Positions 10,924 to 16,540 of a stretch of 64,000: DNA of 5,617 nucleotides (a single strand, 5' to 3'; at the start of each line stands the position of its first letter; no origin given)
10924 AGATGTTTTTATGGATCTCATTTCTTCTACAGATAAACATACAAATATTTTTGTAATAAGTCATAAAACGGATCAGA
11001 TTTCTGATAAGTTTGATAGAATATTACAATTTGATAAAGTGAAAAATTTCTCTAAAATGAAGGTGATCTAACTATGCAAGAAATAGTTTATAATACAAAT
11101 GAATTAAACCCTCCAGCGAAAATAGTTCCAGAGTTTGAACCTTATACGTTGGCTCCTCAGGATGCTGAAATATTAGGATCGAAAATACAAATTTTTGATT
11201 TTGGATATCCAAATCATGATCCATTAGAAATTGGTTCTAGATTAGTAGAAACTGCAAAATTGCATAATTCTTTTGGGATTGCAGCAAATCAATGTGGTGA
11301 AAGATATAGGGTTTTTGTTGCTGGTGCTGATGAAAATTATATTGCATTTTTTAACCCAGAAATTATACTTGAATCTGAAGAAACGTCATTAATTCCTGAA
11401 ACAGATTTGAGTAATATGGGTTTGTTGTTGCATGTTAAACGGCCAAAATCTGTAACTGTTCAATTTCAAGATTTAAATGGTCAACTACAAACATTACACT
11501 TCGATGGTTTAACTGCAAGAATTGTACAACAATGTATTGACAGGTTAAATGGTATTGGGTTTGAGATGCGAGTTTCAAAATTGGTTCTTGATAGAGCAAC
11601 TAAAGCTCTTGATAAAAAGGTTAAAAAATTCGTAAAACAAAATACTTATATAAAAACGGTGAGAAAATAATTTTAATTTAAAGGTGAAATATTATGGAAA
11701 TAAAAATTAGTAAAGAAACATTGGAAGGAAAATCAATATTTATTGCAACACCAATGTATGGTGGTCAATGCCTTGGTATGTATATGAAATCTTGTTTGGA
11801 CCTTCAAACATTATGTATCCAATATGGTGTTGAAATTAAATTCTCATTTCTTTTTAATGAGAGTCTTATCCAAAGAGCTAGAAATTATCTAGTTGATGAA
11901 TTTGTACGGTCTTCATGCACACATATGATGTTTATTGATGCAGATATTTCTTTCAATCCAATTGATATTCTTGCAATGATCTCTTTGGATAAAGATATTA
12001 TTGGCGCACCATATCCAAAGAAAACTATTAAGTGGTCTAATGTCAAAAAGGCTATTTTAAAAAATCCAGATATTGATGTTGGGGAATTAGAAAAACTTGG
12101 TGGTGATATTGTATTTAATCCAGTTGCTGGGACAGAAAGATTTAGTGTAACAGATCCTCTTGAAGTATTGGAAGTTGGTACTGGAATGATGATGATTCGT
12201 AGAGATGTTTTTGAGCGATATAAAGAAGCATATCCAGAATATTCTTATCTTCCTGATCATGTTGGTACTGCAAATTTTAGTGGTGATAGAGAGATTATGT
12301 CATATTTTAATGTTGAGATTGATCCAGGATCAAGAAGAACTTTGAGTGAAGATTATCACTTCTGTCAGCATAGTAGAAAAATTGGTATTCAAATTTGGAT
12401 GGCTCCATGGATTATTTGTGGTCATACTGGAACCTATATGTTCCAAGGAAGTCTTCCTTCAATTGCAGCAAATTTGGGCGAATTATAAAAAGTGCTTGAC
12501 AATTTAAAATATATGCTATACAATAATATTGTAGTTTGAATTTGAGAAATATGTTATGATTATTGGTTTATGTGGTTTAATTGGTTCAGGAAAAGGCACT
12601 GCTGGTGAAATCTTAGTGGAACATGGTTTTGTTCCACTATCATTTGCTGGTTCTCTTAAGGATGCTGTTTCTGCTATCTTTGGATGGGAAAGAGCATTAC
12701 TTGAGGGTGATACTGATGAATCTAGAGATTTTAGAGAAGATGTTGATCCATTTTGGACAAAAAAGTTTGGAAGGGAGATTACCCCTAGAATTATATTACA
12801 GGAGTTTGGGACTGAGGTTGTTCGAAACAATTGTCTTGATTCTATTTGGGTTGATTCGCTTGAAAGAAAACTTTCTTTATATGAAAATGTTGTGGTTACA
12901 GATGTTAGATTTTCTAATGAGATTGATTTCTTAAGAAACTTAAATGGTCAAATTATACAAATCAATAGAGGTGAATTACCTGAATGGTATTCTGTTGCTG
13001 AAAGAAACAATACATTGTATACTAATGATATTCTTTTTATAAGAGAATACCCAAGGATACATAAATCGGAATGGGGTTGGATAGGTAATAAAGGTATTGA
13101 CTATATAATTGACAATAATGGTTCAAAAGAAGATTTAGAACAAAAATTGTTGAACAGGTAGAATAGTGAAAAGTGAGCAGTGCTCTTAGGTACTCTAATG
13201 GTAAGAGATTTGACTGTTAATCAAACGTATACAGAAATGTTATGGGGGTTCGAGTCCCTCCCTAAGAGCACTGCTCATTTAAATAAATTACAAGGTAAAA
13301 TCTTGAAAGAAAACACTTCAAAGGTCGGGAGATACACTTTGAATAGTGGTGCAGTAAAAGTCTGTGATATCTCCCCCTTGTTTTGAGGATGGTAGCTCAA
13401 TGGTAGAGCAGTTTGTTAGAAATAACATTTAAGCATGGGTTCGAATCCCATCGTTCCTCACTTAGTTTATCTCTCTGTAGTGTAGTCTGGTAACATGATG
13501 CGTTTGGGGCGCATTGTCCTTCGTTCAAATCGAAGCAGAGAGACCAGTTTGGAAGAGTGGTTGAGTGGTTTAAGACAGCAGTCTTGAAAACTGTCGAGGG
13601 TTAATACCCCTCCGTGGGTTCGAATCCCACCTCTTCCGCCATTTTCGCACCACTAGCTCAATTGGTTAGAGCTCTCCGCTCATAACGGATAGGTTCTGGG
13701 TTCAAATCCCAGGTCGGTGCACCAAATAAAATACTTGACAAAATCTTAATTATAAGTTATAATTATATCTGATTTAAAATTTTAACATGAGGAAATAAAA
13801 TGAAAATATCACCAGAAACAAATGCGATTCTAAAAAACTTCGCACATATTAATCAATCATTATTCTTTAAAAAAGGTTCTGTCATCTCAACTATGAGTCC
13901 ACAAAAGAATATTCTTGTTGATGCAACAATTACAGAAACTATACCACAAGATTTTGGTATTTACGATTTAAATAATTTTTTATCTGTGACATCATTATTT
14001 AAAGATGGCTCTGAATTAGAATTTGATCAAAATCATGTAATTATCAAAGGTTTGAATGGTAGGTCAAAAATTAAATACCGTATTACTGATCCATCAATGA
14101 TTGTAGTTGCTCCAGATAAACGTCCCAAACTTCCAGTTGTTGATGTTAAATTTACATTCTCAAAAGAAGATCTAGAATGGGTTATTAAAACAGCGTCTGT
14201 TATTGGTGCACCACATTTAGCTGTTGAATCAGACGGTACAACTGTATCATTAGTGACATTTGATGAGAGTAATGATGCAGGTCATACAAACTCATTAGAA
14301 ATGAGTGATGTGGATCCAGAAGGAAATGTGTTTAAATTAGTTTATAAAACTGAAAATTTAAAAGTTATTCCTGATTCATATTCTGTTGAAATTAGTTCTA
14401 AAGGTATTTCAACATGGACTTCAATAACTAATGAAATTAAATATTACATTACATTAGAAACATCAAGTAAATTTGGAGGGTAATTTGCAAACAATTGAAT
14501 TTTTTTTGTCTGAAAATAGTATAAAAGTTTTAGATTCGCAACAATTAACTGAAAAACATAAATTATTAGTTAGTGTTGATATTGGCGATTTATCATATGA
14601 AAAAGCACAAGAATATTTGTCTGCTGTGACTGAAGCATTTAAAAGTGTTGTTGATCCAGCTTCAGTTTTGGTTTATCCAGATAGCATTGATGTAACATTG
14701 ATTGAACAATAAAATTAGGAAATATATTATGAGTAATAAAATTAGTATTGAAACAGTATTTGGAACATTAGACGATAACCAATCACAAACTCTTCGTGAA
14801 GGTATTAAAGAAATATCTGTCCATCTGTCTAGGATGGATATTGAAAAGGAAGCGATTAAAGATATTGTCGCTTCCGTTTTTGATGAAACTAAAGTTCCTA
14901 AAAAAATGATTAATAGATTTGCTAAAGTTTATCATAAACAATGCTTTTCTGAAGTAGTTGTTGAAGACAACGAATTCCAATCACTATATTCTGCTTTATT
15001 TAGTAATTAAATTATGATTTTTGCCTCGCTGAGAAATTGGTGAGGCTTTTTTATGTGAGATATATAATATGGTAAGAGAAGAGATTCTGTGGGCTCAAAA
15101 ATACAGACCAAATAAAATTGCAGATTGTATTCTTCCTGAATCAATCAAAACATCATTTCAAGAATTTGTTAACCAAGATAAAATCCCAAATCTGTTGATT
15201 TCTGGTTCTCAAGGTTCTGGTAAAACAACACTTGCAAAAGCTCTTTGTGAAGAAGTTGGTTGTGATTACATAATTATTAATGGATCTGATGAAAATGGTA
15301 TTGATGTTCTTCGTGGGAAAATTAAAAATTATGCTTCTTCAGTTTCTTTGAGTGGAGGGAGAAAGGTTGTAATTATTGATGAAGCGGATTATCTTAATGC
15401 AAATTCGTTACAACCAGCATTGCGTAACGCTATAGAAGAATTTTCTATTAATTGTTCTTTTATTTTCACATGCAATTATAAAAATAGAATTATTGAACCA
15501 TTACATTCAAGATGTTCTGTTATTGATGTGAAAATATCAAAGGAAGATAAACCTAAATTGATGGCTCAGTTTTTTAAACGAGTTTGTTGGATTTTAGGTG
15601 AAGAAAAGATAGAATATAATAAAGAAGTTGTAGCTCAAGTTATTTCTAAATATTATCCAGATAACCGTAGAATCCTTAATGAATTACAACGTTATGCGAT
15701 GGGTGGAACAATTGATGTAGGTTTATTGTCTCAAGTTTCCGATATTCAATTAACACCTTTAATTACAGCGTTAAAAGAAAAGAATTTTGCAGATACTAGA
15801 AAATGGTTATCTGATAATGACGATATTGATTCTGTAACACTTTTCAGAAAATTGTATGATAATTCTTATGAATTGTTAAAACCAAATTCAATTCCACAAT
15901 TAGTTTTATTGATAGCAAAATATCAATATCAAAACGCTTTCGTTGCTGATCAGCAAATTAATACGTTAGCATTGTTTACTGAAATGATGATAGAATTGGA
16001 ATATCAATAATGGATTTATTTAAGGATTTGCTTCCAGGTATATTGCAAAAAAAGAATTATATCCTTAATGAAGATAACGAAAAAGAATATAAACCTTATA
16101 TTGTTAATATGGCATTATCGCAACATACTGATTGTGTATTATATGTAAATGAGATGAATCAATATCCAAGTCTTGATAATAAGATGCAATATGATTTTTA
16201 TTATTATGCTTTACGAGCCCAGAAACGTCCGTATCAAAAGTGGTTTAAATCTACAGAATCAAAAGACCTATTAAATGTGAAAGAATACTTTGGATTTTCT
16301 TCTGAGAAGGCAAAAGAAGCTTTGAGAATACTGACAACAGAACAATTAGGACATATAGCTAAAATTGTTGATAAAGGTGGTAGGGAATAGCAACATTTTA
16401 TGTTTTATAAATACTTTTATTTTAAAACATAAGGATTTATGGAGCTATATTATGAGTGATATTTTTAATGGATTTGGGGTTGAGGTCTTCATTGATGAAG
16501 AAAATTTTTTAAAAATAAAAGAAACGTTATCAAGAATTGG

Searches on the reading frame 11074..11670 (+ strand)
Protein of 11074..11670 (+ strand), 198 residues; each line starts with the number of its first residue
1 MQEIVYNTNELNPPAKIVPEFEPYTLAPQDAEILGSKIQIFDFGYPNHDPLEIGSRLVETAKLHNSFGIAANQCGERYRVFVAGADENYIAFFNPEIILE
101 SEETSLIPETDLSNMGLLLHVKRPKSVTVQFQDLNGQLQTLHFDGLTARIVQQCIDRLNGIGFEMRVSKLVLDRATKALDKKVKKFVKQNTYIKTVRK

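Call 75: search_protein_families(library=pfam, proteins=[window:11074-11670:+], max_evalue=0.001)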
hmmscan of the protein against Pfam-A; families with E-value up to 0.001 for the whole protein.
window:11074-11670:+ (198 aa): 1 family
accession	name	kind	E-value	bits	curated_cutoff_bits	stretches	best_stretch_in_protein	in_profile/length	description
PF01327.26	Pep_deformylase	-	3.7e-24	85.5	22.8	1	51-170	28-153/156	Polypeptide deformylase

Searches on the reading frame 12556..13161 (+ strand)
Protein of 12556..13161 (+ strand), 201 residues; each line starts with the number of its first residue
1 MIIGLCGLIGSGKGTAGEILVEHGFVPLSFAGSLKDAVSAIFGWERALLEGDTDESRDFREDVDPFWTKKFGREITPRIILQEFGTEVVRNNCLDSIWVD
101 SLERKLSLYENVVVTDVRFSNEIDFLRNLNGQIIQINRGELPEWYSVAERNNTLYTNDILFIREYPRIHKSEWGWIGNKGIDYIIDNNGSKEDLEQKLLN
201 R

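Call 75: search_protein_families(library=pfam, proteins=[window:12556-13161:+], max_evalue=0.001)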
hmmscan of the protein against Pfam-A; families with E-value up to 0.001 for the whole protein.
window:12556-13161:+ (201 aa): 2 families
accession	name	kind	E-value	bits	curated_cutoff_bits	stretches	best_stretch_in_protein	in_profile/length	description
PF21448.3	DNMK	-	1e-10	42.1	27.1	1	76-140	129-198/232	Deoxynucleotide monophosphate kinase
PF13238.12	AAA_18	-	0.00083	20.2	29.4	0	3-68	1-60/128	AAA domain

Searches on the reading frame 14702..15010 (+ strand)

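Call 75: search_protein_families(library=pfam, proteins=[window:14702-15010:+], max_evalue=0.001)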
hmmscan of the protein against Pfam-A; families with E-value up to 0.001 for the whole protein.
window:14702-15010:+ (102 aa): 2 families
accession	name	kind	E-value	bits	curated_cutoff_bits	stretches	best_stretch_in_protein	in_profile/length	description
PF11126.13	Phage_DsbA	-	1.5e-11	44.8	25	1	35-101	1-67/67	Transcriptional regulator DsbA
PF19241.4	DUF5891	-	0.00098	19.5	27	0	7-73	73-139/198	Family of unknown function (DUF5891)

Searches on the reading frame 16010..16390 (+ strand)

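Call 75: search_protein_families(library=pfam, proteins=[window:16010-16390:+], max_evalue=0.001)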
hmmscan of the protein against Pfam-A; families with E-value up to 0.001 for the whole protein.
window:16010-16390:+ (126 aa): 1 family
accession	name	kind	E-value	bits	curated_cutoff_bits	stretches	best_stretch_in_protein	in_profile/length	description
PF16790.10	Phage_clamp_A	-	1.2e-13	52.1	27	1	11-109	10-117/144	Bacteriophage clamp loader A subunit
